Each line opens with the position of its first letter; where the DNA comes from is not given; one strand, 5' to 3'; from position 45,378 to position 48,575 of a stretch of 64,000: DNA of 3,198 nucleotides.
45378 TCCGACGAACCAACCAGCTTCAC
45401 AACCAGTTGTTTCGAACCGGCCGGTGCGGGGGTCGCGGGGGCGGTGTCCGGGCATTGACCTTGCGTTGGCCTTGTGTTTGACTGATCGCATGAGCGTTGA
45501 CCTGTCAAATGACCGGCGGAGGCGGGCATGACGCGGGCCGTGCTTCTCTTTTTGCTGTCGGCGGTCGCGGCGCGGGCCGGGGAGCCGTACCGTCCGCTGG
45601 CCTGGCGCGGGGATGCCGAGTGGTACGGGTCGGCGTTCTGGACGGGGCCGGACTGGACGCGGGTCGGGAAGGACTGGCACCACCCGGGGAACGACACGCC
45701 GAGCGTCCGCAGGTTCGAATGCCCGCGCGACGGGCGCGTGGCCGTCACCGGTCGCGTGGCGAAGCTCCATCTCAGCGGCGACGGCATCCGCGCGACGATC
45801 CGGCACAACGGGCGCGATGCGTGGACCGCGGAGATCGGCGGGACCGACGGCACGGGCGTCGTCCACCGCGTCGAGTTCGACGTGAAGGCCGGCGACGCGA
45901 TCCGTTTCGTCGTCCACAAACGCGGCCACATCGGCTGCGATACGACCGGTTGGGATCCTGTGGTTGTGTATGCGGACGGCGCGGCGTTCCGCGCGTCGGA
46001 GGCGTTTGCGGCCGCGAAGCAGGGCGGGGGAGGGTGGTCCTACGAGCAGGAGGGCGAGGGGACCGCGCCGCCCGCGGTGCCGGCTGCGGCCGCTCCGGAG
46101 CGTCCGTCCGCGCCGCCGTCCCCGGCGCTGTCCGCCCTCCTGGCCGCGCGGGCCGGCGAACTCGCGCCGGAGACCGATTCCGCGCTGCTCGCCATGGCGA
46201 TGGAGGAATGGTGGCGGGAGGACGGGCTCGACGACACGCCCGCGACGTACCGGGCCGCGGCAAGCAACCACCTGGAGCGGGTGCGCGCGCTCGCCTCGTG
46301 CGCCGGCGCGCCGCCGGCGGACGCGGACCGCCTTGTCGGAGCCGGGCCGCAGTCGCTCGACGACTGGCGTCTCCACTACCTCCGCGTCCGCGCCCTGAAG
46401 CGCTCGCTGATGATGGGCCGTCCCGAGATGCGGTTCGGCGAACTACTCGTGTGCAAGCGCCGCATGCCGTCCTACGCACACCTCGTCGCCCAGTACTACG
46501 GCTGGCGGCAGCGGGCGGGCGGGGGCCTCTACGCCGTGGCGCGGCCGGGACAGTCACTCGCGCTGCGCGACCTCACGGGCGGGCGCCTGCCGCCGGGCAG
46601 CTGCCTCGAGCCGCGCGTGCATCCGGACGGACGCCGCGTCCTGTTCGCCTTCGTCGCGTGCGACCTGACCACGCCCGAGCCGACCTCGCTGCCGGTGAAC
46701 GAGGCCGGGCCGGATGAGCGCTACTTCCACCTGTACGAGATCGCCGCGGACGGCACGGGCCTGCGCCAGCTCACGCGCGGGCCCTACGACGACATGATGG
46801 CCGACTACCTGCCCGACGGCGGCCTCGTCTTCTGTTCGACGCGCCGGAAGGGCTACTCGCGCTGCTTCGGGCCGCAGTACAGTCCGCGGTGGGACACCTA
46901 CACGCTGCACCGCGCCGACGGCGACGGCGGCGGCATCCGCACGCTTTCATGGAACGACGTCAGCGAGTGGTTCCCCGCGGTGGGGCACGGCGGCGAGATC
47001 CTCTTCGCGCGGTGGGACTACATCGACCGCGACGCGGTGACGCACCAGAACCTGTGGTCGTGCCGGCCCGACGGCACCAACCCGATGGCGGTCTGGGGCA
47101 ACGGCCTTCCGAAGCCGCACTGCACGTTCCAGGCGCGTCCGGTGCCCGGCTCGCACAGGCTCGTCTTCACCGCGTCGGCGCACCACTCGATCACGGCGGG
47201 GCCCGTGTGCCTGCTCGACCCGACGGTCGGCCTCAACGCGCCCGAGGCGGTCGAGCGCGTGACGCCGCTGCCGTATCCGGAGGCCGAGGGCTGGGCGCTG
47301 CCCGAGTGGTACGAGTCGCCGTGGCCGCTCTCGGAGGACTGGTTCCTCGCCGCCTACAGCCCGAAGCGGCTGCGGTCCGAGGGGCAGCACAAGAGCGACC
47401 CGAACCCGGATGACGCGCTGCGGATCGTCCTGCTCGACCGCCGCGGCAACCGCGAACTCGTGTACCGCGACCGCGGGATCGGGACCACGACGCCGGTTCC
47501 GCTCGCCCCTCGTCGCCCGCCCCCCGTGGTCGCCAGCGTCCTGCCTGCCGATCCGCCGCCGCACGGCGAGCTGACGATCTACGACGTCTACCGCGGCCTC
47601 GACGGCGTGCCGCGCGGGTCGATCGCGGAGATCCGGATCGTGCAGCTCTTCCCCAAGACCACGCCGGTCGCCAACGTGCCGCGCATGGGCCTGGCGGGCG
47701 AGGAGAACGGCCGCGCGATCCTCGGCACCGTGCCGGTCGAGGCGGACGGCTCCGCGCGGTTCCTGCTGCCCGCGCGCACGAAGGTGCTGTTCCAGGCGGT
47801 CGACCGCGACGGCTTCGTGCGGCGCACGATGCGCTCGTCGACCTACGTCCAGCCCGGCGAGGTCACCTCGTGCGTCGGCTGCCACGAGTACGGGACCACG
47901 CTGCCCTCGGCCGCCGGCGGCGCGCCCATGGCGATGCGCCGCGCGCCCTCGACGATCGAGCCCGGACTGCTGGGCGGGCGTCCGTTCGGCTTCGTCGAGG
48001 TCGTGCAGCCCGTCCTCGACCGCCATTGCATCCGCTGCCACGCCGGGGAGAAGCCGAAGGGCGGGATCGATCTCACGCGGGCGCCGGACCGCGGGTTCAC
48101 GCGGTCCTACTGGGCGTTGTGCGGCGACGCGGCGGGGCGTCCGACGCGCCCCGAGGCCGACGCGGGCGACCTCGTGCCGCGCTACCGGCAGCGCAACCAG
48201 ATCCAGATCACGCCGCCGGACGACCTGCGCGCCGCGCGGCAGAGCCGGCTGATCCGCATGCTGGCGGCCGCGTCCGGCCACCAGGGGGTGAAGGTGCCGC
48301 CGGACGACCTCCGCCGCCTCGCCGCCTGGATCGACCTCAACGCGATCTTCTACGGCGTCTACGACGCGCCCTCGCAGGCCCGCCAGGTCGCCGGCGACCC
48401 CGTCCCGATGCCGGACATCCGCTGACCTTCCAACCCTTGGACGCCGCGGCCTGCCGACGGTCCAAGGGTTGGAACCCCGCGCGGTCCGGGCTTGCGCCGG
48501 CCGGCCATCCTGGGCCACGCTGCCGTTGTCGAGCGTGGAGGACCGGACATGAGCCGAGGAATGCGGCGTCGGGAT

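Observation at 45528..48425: Third paralog of the propeller/CxxCH family, 33 kb away and downstream of an atypical intergenic region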

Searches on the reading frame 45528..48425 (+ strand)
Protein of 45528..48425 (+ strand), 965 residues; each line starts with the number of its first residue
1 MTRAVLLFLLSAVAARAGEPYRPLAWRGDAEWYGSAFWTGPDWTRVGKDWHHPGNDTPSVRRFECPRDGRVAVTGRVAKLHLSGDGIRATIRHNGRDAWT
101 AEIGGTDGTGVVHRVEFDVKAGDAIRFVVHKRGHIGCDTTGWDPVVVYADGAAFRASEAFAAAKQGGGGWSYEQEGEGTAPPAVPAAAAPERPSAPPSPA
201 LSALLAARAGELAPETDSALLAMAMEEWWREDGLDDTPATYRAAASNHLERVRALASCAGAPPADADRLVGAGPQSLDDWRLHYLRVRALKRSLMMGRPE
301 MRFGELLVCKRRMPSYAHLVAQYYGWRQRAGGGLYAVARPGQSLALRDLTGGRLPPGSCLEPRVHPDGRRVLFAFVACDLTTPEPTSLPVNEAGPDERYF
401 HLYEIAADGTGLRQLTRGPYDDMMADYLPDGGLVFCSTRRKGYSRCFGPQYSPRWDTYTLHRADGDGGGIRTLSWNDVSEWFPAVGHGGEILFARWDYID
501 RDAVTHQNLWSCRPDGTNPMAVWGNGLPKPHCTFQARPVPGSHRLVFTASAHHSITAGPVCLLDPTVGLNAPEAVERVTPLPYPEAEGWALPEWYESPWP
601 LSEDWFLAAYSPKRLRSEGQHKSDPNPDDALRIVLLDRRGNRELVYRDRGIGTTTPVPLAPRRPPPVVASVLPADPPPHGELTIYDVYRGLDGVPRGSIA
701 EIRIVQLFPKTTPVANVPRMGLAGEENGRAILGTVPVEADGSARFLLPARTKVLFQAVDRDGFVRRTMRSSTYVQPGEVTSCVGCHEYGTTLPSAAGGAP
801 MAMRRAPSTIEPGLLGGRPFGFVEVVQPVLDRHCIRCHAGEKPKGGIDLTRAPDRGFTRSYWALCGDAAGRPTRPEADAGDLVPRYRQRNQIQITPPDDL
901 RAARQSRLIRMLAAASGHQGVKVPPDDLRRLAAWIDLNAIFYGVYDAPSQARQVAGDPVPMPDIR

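Call 4: search_protein_families(library=pfam, proteins=[window:45528-48425:+], max_evalue=0.1)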
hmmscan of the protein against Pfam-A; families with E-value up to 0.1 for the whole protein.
window:45528-48425:+ (965 aa): 2 families
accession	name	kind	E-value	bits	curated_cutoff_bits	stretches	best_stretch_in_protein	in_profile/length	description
PF18582.6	HZS_alpha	-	1.4e-20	74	26.6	1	697-787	1-98/98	Hydrazine synthase alpha subunit middle domain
PF07676.18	PD40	-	0.0011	19.3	20.9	0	412-442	1-32/38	WD40-like Beta Propeller Repeat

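Call 12: search_solved_structures(query=window:45528-48422:+, max_evalue=1, show_alignments=2)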
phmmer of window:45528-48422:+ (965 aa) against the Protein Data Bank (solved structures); distinct sequences matched with E-value up to 1: 3.
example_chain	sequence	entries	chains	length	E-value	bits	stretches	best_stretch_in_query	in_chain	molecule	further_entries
5c2v_A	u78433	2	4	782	0.074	14.2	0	818-870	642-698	HYDRAZINE SYNTHASE ALPHA SUBUNIT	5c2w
7vb3_A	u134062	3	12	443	0.65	11.1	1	618-683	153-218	Aliphatic (R)-hydroxynitrile lyase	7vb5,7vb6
9mgw_E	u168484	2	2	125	0.99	10.5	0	176-230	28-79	PSAE1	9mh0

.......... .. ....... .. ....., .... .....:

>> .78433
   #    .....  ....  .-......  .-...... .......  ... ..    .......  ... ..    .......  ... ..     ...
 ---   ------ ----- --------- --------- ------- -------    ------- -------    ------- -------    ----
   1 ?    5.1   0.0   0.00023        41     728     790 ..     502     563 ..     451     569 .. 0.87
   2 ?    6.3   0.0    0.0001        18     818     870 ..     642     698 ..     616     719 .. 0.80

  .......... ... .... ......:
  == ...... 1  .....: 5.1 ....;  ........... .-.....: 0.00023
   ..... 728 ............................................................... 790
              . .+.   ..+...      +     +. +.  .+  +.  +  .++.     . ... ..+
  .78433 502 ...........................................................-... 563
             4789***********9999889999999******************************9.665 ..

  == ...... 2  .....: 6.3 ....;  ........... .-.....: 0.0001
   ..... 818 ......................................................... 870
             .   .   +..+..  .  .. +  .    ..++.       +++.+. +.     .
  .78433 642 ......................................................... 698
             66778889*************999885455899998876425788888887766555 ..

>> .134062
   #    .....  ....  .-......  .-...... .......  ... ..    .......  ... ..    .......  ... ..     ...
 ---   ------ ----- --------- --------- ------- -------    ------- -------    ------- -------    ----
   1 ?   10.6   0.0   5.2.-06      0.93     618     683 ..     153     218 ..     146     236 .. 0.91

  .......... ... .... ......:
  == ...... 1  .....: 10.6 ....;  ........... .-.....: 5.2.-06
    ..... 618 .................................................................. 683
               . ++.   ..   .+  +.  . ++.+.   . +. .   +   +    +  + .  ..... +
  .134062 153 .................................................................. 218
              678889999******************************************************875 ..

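Call 13: find_homologous_proteins(query=window:45528-48422:+, max_evalue=0.00001)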
Query window:45528-48422:+ (965 aa): 640 proteins with E <= 0.00001 among 8000 candidates; the best 120 are listed.
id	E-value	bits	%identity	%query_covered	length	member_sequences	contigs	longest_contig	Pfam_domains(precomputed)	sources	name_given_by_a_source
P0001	0.0e+0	2269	100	100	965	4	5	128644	PF18582.7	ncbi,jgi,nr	ncbi:MAG: hypothetical protein FJ221_00130 [Lentisphaerae bacterium]|nr:hypothetical protein [Lentis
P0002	0.0e+0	1666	76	97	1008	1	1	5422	PF18582.7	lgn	-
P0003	0.0e+0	1626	74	100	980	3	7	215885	PF18582.7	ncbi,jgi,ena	-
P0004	0.0e+0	1597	72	98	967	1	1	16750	PF18582.7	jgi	jgi:hypothetical protein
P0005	0.0e+0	1564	70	100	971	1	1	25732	PF18582.7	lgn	-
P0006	0.0e+0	1564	69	100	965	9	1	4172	PF18582.7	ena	-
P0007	0.0e+0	1562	71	98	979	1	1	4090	PF18582.7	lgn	-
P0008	0.0e+0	1551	70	98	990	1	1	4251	PF18582.7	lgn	-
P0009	0.0e+0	1544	69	98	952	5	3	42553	PF18582.7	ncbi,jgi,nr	ncbi:MAG: hypothetical protein FJ395_17010 [Verrucomicrobia bacterium]|nr:hypothetical protein [Verr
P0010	0.0e+0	1540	69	99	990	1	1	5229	PF18582.7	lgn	-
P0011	0.0e+0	1539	70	98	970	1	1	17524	PF18582.7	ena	-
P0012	0.0e+0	1530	68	98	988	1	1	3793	PF18582.7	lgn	-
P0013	0.0e+0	1509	67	100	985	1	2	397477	PF18582.7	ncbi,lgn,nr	ncbi:MAG: hypothetical protein PHR77_03510 [Kiritimatiellae bacterium]|nr:hypothetical protein [Kiri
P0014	0.0e+0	1486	67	98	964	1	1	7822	PF18582.7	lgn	-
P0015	0.0e+0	1484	66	100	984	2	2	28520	PF18582.7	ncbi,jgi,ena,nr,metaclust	ncbi:MAG: hypothetical protein A2283_14085 [Lentisphaerae bacterium RIFOXYA12_FULL_48_11]|nr:MAG: hy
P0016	0.0e+0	1469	66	98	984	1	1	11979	PF18582.7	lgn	-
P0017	0.0e+0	1438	67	98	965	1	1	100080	PF18582.7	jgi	jgi:hypothetical protein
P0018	0.0e+0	1434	64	99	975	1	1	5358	PF18582.7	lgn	-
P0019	0.0e+0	1429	66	100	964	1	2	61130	PF18582.7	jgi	jgi:hypothetical protein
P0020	0.0e+0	1427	65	99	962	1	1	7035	PF18582.7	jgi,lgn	jgi:hypothetical protein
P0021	0.0e+0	1426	64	100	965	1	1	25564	PF18582.7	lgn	-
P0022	0.0e+0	1411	66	98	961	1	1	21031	PF18582.7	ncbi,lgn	-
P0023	0.0e+0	1410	66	98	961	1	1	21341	PF18582.7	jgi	jgi:hypothetical protein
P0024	0.0e+0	1407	65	98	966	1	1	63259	PF18582.7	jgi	-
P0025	0.0e+0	1398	69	78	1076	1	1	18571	PF18582.7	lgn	-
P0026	0.0e+0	1398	65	98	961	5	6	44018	PF18582.7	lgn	-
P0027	0.0e+0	1397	56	81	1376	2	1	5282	PF18582.7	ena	-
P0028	0.0e+0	1395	64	100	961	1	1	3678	PF18582.7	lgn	-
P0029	0.0e+0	1392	67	79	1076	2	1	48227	PF18582.7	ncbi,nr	ncbi:MAG: hypothetical protein IT577_03990 [Verrucomicrobiae bacterium]|nr:hypothetical protein [Ver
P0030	0.0e+0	1392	65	97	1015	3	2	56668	PF18582.7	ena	-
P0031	0.0e+0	1389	63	100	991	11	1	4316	PF18582.7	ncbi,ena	ncbi:MAG: hypothetical protein WCJ02_15010 [bacterium]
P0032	0.0e+0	1387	66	81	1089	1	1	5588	PF18582.7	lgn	-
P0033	0.0e+0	1385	67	79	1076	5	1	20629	PF18582.7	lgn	-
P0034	0.0e+0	1384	64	97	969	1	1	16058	PF18582.7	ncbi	-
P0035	0.0e+0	1379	63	99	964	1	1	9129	PF18582.7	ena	-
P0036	0.0e+0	1378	63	100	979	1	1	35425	PF18582.7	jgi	-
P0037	0.0e+0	1377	66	79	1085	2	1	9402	PF18582.7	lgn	-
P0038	0.0e+0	1370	58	78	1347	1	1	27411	PF18582.7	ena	-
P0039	0.0e+0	1361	60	100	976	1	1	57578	PF18582.7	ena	-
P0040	0.0e+0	1351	57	78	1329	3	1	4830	PF18582.7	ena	-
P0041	0.0e+0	1333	60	99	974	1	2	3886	PF18582.7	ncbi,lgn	-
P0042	0.0e+0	1326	60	99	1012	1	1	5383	PF18582.7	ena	-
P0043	0.0e+0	1321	58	79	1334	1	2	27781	PF18582.7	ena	-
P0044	0.0e+0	1321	57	79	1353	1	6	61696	PF18582.7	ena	-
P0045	0.0e+0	1321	62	98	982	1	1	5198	PF18582.7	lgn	-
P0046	0.0e+0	1314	56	78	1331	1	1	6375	PF18582.7,PF07676.19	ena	-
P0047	0.0e+0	1314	62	98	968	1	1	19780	PF18582.7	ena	-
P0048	0.0e+0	1311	57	79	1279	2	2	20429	PF18582.7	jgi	-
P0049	0.0e+0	1310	61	98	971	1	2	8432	PF18582.7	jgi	-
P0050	0.0e+0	1308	59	99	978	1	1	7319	PF18582.7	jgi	jgi:hypothetical protein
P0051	0.0e+0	1305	60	98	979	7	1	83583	PF18582.7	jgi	jgi:cytochrome c553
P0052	0.0e+0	1302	60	97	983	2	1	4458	PF18582.7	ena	-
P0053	0.0e+0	1300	60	98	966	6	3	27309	PF18582.7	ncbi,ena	-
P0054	0.0e+0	1299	58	100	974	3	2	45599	PF18582.7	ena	-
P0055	0.0e+0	1297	54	77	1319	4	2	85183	PF26549.1,PF18582.7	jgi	jgi:hypothetical protein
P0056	0.0e+0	1296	59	99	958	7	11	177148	PF18582.7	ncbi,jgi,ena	-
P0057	0.0e+0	1294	59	99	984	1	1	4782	PF18582.7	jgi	jgi:cytochrome c553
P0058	0.0e+0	1294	59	99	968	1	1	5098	PF18582.7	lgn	-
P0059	0.0e+0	1294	60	98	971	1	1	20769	PF18582.7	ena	-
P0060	0.0e+0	1294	59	98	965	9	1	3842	PF18582.7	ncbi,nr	ncbi:MAG: hypothetical protein MUF25_15740 [Pirellulaceae bacterium]|nr:hypothetical protein [Pirell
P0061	0.0e+0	1291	58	98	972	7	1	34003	PF18582.7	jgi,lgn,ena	-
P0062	0.0e+0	1291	58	100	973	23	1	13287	PF18582.7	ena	-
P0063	0.0e+0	1290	59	98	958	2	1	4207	PF18582.7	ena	-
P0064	0.0e+0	1290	61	97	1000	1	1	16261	PF18582.7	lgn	-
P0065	0.0e+0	1289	59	98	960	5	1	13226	PF18582.7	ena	-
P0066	0.0e+0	1288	60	99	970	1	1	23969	PF18582.7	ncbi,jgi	ncbi:MAG: hypothetical protein WCS99_02150 [Limisphaerales bacterium]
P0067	0.0e+0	1288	60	98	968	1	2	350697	PF18582.7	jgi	jgi:hypothetical protein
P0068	0.0e+0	1286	59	99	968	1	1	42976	PF18582.7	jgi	jgi:hypothetical protein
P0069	0.0e+0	1286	58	99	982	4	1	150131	PF18582.7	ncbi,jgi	ncbi:MAG: hypothetical protein WCV00_15095 [Verrucomicrobiia bacterium]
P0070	0.0e+0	1284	60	100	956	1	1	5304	PF18582.7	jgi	-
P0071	0.0e+0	1283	59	97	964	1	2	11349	PF18582.7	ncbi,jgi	-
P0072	0.0e+0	1282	60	97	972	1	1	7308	PF18582.7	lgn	-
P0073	0.0e+0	1281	59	98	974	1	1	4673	PF18582.7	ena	-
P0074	0.0e+0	1281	59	98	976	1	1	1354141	PF18582.7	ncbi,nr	ncbi:MAG: hypothetical protein HZC54_07835 [Verrucomicrobia bacterium]|nr:hypothetical protein [Verr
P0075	0.0e+0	1277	58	98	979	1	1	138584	PF18582.7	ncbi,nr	ncbi:MAG: hypothetical protein NT105_20455 [Verrucomicrobia bacterium]|nr:hypothetical protein [Verr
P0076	0.0e+0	1275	62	79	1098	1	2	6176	PF18582.7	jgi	-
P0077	0.0e+0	1271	61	79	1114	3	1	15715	PF18582.7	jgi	jgi:hypothetical protein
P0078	0.0e+0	1270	59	99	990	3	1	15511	PF18582.7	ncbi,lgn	-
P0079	0.0e+0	1270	59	99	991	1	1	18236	PF18582.7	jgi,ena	jgi:cytochrome c553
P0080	0.0e+0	1268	61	79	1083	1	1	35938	PF18582.7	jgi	jgi:hypothetical protein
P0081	0.0e+0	1267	58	99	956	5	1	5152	PF18582.7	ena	-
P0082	0.0e+0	1267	54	79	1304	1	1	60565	PF18582.7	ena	-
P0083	0.0e+0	1267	58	98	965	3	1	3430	PF18582.7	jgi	jgi:hypothetical protein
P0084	0.0e+0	1265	60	97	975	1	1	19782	PF18582.7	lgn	-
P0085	0.0e+0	1256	59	97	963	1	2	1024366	PF18582.7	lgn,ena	-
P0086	0.0e+0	1254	58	98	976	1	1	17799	PF18582.7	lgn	-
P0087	0.0e+0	1252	57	98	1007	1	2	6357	PF18582.7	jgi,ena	-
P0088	0.0e+0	1252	61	77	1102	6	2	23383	PF18582.7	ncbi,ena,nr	ncbi:MAG: hypothetical protein GXY83_31525 [Rhodopirellula sp.]|nr:hypothetical protein [Rhodopirell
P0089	0.0e+0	1251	58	100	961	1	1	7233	PF18582.7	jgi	jgi:hypothetical protein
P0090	0.0e+0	1248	61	79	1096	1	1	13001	PF18582.7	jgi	-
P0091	0.0e+0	1245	60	79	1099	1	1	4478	PF18582.7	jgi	jgi:hypothetical protein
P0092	0.0e+0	1243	61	77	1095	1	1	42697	PF18582.7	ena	-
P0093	0.0e+0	1242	59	79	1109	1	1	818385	PF18582.7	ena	-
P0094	0.0e+0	1242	59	99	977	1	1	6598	PF18582.7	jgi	jgi:hypothetical protein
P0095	0.0e+0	1240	58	99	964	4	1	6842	PF18582.7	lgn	-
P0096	0.0e+0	1239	59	79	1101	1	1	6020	PF18582.7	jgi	jgi:hypothetical protein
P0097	0.0e+0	1239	61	77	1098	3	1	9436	PF18582.7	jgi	jgi:hypothetical protein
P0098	0.0e+0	1238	61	78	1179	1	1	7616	PF18582.7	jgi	jgi:hypothetical protein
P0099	0.0e+0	1238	56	80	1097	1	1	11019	PF18582.7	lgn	-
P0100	0.0e+0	1237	60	77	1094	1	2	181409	PF18582.7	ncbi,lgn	-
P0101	0.0e+0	1236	60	78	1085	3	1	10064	PF18582.7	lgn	-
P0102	0.0e+0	1235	75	71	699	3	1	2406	PF18582.7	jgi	-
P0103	0.0e+0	1233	64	71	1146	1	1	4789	PF18582.7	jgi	-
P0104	0.0e+0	1233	58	98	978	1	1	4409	PF18582.7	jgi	-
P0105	0.0e+0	1228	54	77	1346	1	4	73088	PF18582.7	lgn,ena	-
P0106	0.0e+0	1227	54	77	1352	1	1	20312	PF18582.7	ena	-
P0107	0.0e+0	1226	60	77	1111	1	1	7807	PF18582.7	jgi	jgi:hypothetical protein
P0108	0.0e+0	1224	59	77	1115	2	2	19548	PF18582.7,PF07676.19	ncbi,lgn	-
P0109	0.0e+0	1224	59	78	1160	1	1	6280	PF18582.7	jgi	jgi:hypothetical protein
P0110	0.0e+0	1224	52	98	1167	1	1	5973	PF18582.7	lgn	-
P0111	0.0e+0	1223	61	77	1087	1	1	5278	PF18582.7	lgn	-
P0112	0.0e+0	1221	58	97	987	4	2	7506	PF18582.7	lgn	-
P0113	0.0e+0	1220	55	97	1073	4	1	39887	PF18582.7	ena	-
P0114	0.0e+0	1218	58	78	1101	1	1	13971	PF18582.7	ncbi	-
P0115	0.0e+0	1218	60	78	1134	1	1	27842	PF18582.7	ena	-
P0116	0.0e+0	1217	54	84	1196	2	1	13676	PF18582.7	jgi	-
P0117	0.0e+0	1212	58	77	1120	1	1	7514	PF18582.7,PF07676.19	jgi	jgi:hypothetical protein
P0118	0.0e+0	1211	59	77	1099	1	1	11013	PF18582.7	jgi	jgi:hypothetical protein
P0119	0.0e+0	1206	57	78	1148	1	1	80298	PF18582.7,PF07676.19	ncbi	ncbi:MAG: hypothetical protein AB1696_19015 [Planctomycetota bacterium]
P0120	0.0e+0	1204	58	80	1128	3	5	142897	PF18582.7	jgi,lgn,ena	jgi:hypothetical protein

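Call 27: predict_structure(alignment_id=A2)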
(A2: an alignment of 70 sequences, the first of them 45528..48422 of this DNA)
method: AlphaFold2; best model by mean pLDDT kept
length: 965 residues; sequences in the alignment: 70
mean_pLDDT: 85.3   pTM: 0.77
mean pLDDT of the five models: 85.3, 83.9, 83.4, 80.7, 79.6
residues with pLDDT >= 90: 496; 70-90: 337; 50-70: 101; < 50: 31
segments of 3 or more residues with pLDDT < 50: 1-18, 180-187
pLDDT, mean of each block of 10 residues (from residue 1): 42 44 82 76 83 89 96 95 89 95 91 96 96 79 95 91 87 77 46 82 97 97 96 94 94 90 85 92 98 96 96 73 84 96 97 93 95 96 87 89 97 96 94 94 67 85 96 86 90 76 65 93 69 83 91 70 85 85 77 90 97 83 87 95 96 96 94 95 88 88 88 64 66 94 95 90 82 93 62 61 95 86 88 91 89 83 75 71 71 66 89 87 90 85 73 80 74
secondary structure, 60 per line:
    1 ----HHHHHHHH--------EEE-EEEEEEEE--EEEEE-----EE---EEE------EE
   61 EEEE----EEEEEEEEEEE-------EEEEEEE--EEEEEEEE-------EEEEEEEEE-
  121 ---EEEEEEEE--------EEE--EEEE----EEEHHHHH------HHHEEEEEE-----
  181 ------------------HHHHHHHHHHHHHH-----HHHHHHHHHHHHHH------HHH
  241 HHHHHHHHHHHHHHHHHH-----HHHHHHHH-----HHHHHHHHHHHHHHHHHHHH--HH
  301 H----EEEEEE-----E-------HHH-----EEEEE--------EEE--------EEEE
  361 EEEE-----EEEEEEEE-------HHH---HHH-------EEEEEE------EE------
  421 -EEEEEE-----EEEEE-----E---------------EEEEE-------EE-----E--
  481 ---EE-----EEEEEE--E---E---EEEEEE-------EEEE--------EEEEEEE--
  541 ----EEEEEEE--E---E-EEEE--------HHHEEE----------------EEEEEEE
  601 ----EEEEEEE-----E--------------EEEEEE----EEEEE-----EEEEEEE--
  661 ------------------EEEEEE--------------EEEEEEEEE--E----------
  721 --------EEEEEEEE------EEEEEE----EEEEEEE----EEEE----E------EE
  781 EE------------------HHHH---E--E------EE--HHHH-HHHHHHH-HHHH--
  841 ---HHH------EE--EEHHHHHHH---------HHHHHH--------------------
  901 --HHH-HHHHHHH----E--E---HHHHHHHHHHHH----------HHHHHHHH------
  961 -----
elements in order (helices of 4 or more, strands of 3 or more residues): H5-12 E21-23 E25-32 E35-39 E50-52 E59-64 E69-79 E87-93 E96-103 E111-119 E124-131 E140-142 E145-148 E153-155 H156-160 E170-175 H199-212 H218-231 H238-258 H264-271 H277-296 E306-311 E333-337 E346-348 E357-364 E370-377 E401-406 E422-427 E433-437 E459-463 E491-496 E507-512 E520-523 E532-538 E545-551 E560-563 E575-577 E594-600 E605-611 E632-637 E642-646 E652-658 E679-684 E699-707 E729-736 E743-748 E753-759 E764-767 E779-782 H801-804 H822-825 H827-833 H835-838 H859-865 H875-880 H907-913 H925-936 H947-954

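Call 28: search_protein_families(library=ncbifam, proteins=[window:45528-48425:+], max_evalue=0.01)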
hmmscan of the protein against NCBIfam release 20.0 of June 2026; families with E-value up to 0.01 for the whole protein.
window:45528-48425:+ (965 aa): 1 family
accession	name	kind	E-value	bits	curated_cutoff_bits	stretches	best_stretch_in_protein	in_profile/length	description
NF052339.1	hydrazine_alpha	equivalog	0.001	17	800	0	729-787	527-585/804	hydrazine synthase subunit alpha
